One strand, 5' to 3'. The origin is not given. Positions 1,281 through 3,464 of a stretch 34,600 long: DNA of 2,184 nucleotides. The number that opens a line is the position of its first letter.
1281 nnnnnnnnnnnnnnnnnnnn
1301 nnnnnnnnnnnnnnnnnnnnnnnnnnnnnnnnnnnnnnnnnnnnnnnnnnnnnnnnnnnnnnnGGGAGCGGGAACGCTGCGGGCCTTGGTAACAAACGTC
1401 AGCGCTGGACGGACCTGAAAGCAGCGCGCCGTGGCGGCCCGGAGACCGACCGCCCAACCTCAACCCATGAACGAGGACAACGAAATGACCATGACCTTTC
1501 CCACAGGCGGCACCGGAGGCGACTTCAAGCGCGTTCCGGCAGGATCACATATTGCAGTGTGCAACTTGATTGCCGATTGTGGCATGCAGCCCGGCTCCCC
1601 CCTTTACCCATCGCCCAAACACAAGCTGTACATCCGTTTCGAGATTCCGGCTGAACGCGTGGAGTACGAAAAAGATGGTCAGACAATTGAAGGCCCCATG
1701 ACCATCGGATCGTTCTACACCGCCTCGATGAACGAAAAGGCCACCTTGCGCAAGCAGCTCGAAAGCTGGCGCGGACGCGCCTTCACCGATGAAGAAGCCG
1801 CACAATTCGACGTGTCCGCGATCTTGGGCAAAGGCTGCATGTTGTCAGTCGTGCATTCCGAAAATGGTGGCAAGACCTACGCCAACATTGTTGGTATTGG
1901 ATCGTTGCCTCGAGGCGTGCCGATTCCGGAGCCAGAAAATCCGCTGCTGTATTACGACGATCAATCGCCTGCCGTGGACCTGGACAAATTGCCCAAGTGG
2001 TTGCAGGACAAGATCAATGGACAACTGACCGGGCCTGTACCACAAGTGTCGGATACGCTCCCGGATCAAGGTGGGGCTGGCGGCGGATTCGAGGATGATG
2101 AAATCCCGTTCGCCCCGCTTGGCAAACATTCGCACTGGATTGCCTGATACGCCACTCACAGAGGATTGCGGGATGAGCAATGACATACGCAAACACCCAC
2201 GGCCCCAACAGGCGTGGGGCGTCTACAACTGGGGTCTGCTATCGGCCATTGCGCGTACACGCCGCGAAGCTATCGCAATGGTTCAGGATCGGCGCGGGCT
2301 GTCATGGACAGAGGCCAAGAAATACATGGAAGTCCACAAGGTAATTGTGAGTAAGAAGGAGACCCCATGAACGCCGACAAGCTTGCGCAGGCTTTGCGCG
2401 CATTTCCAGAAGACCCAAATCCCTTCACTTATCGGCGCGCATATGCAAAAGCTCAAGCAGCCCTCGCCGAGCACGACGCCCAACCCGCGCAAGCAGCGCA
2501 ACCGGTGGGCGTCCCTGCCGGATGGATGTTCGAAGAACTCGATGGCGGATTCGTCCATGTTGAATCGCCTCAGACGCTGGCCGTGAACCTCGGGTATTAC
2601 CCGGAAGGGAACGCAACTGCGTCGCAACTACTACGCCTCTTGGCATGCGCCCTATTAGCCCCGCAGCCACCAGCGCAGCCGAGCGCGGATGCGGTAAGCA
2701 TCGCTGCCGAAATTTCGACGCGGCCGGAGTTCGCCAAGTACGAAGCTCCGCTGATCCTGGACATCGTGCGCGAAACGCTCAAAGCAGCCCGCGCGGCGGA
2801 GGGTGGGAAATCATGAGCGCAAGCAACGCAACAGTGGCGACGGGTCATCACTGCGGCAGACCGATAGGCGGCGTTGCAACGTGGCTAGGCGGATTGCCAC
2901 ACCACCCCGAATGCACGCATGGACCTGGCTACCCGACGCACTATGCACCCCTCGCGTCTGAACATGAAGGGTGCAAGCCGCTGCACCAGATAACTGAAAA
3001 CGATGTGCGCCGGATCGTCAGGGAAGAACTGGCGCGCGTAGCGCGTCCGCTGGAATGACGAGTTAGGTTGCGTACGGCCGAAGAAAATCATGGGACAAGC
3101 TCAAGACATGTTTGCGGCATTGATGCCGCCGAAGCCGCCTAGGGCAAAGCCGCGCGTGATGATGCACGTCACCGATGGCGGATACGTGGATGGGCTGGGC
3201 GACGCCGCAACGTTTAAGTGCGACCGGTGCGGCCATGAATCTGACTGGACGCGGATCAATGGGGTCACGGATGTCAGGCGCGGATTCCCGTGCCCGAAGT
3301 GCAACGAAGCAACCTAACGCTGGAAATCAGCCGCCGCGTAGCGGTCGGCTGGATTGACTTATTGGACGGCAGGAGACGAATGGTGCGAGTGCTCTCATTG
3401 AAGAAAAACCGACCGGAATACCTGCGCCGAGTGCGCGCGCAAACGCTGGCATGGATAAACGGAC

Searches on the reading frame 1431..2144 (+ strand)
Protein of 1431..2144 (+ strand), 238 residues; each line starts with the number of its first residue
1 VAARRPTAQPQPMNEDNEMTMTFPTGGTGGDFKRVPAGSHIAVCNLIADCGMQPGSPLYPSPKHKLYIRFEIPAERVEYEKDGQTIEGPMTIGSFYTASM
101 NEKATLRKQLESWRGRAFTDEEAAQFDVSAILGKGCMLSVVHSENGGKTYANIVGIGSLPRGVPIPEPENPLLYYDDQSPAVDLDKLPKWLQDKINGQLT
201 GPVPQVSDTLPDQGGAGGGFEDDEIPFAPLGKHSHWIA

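Call 26: search_protein_families(library=phrogs, proteins=[window:1431-2144:+], max_evalue=0.01)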
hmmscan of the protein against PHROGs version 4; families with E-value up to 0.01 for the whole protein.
window:1431-2144:+ (238 aa): 1 family
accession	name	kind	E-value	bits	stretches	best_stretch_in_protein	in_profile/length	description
phrog_862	-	unknown function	3.8e-13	50.8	1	21-197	20-218/276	-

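Call 27: search_protein_families(library=pfam, proteins=[window:1431-2144:+], max_evalue=0.01)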
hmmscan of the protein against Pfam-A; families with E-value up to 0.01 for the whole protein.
window:1431-2144:+ (238 aa): 0 families

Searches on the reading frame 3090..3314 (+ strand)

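Call 39: search_protein_families(library=phrogs, proteins=[window:3090-3314:+], max_evalue=0.01)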
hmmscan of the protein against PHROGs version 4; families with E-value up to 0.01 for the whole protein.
window:3090-3314:+ (75 aa): 0 families

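Call 40: search_protein_families(library=pfam, proteins=[window:3090-3314:+], max_evalue=0.01)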
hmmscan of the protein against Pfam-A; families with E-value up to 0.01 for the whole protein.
window:3090-3314:+ (75 aa): 2 families
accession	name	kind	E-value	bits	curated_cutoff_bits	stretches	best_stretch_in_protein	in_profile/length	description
PF14311.12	DUF4379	-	0.0029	18.2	24.5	1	40-73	26-55/56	Probable Treble clef zinc finger domain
PF23783.1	Zn_ribbon_TiaS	-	0.0031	17.6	27.3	0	37-51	15-29/41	TiaS C-terminal zinc ribbon domain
